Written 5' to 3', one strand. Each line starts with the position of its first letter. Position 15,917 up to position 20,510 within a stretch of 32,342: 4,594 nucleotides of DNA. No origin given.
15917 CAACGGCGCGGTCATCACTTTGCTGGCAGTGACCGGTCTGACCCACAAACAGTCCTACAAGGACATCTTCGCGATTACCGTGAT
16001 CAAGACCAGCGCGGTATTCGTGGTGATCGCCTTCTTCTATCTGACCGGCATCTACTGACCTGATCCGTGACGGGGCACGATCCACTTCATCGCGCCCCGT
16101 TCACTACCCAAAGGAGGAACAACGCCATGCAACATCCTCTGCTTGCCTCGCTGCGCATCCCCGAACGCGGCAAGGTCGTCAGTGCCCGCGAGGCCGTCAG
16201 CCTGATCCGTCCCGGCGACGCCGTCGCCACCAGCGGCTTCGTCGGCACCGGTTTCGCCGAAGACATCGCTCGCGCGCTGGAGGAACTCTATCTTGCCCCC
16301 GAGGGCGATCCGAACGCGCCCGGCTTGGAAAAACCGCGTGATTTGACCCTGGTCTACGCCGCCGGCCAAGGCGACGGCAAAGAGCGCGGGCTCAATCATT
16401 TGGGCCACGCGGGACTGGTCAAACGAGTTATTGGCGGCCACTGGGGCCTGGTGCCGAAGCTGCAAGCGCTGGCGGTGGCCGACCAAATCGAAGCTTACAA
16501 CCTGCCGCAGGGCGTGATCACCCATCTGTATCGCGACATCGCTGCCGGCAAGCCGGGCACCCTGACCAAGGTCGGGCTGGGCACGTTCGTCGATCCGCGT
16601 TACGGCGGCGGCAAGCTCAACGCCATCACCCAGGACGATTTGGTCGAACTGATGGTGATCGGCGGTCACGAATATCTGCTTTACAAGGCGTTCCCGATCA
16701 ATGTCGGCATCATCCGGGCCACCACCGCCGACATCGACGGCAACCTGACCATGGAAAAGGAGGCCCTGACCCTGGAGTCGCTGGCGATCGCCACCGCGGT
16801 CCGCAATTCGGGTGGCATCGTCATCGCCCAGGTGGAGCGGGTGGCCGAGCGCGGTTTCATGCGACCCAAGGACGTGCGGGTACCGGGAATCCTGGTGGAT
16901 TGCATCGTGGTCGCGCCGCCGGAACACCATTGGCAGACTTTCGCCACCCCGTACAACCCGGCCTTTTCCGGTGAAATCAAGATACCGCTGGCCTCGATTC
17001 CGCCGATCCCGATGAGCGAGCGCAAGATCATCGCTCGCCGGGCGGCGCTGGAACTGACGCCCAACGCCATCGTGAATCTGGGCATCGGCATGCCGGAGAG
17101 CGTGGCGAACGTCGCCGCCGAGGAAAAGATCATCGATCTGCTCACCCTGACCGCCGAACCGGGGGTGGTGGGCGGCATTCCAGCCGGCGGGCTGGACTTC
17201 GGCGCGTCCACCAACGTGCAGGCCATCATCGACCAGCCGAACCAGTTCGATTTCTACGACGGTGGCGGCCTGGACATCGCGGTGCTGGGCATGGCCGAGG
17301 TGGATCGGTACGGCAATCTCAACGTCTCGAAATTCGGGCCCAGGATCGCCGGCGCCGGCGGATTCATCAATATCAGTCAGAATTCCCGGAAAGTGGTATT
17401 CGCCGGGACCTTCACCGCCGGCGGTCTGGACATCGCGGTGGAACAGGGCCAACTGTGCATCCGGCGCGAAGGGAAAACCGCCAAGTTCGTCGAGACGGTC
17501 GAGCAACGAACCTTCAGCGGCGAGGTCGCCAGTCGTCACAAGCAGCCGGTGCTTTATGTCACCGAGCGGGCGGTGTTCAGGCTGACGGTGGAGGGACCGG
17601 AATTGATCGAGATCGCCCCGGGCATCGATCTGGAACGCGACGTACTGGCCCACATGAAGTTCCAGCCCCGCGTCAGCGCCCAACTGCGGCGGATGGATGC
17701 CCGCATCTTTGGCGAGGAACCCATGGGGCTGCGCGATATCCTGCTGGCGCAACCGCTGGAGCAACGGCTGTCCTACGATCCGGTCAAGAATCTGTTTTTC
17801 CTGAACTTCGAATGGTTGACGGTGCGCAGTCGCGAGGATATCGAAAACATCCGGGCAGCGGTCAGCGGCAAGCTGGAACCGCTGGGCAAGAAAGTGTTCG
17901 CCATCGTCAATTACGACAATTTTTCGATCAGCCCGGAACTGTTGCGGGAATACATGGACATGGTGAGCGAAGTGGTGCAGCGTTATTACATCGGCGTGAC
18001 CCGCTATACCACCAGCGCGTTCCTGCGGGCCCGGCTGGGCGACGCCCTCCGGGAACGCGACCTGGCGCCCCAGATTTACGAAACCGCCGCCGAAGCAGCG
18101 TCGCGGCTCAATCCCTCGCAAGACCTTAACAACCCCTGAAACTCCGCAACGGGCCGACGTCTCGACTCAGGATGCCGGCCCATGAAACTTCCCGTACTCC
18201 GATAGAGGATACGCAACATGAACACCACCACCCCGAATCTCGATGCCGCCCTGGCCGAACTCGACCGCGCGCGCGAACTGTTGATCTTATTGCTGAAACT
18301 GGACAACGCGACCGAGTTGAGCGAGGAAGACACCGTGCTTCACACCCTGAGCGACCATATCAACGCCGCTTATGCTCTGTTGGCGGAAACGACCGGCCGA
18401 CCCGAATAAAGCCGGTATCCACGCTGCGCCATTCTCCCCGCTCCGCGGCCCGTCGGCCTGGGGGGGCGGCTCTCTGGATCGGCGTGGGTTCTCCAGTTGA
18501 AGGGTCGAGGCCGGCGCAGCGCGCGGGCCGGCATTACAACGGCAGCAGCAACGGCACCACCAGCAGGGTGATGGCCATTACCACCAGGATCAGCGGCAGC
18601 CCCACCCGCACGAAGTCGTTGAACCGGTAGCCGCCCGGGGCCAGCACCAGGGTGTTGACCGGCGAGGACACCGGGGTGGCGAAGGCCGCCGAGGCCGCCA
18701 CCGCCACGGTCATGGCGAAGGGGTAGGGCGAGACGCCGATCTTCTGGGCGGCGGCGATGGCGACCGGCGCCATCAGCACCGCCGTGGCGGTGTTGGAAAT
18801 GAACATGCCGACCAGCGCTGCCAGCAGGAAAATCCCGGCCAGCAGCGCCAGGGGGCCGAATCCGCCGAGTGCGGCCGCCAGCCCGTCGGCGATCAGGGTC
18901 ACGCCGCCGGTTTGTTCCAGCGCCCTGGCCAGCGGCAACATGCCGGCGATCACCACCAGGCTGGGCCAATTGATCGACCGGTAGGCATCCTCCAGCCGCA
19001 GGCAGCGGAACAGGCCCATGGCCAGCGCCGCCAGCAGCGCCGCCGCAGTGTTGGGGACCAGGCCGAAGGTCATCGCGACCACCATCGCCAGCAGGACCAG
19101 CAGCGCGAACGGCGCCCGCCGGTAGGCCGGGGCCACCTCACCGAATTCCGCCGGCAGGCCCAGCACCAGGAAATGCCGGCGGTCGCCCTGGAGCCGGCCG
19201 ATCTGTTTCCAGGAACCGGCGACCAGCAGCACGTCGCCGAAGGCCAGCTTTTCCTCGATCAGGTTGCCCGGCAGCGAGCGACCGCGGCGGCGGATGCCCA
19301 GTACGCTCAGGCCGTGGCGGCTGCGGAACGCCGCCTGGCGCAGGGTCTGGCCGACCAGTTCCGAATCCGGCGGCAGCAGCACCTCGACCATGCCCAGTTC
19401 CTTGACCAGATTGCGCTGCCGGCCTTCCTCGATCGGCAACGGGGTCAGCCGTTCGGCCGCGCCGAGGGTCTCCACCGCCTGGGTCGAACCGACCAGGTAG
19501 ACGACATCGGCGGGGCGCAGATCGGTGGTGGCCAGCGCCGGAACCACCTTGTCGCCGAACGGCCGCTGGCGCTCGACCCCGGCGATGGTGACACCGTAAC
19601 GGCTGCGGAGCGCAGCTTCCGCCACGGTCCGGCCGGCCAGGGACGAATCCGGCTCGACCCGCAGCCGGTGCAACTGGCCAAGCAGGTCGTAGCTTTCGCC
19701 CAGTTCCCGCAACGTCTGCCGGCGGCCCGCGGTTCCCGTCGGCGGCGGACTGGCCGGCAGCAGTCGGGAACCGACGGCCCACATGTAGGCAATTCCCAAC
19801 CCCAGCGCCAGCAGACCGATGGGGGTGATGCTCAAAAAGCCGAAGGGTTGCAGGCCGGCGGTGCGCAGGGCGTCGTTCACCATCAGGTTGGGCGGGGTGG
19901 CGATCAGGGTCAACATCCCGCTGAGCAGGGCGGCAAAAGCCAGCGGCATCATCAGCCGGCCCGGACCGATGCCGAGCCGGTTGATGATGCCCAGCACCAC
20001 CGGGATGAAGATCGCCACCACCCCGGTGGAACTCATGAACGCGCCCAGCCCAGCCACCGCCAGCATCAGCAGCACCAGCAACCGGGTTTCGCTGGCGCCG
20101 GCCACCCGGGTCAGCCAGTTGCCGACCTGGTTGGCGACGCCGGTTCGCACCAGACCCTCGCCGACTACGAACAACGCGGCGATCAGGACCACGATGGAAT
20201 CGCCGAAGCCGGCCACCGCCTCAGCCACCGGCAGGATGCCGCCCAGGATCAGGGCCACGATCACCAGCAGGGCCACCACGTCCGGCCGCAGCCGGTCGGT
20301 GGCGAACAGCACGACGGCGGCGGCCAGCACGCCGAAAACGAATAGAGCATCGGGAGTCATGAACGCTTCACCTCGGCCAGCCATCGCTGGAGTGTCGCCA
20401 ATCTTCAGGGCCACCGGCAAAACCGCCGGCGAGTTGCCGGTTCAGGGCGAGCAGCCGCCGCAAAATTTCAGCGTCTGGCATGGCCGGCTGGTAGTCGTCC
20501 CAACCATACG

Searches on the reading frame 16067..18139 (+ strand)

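Call 21: search_protein_families(library=pfam, proteins=[window:16067-18139:+], max_evalue=0.01)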
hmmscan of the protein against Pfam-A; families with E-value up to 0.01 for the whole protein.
window:16067-18139:+ (690 aa): 2 families
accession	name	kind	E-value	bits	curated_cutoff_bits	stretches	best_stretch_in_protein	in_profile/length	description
PF01144.29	CoA_trans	-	4.4e-30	105.2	23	1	39-282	3-216/217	Coenzyme A transferase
PF16957.11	Mal_decarbox_Al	-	2.4e-05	23.3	25.4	1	212-306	139-226/546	Malonate decarboxylase, alpha subunit, transporter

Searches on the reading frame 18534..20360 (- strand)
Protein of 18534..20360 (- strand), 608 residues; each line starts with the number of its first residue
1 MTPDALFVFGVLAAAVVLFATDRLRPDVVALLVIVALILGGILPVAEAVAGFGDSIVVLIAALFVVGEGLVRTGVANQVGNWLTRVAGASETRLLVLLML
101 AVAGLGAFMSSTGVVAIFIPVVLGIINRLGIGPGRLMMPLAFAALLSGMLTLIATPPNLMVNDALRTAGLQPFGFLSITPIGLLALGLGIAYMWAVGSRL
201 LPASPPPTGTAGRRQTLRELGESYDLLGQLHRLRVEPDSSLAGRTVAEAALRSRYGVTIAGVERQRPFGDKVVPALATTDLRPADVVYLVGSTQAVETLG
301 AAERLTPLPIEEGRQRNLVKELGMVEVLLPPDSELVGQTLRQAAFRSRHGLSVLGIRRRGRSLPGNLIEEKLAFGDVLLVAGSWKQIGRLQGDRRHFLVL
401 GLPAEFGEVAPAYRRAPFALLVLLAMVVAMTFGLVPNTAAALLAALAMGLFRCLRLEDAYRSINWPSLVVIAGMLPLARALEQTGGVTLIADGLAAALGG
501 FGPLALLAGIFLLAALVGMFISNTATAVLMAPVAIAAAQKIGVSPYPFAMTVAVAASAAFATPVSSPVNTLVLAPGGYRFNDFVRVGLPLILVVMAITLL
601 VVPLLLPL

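Call 21: search_protein_families(library=pfam, proteins=[window:18534-20360:-], max_evalue=0.01)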
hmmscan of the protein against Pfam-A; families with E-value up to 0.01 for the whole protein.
window:18534-20360:- (608 aa): 4 families
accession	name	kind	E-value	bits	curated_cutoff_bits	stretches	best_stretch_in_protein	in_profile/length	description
PF03600.22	CitMHS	-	1.7e-105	353.3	31.9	2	16-553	1-336/336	Citrate transporter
PF02080.26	TrkA_C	-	1.5e-28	98.9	27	2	230-299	1-66/71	TrkA-C domain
PF00939.25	Na_sulph_symp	-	1.1e-23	84.4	27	3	422-602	276-462/472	Sodium:sulfate symporter transmembrane region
PF06808.19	DctM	-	1.5e-09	37.7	23.8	2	50-153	269-367/413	Tripartite ATP-independent periplasmic transporter, DctM component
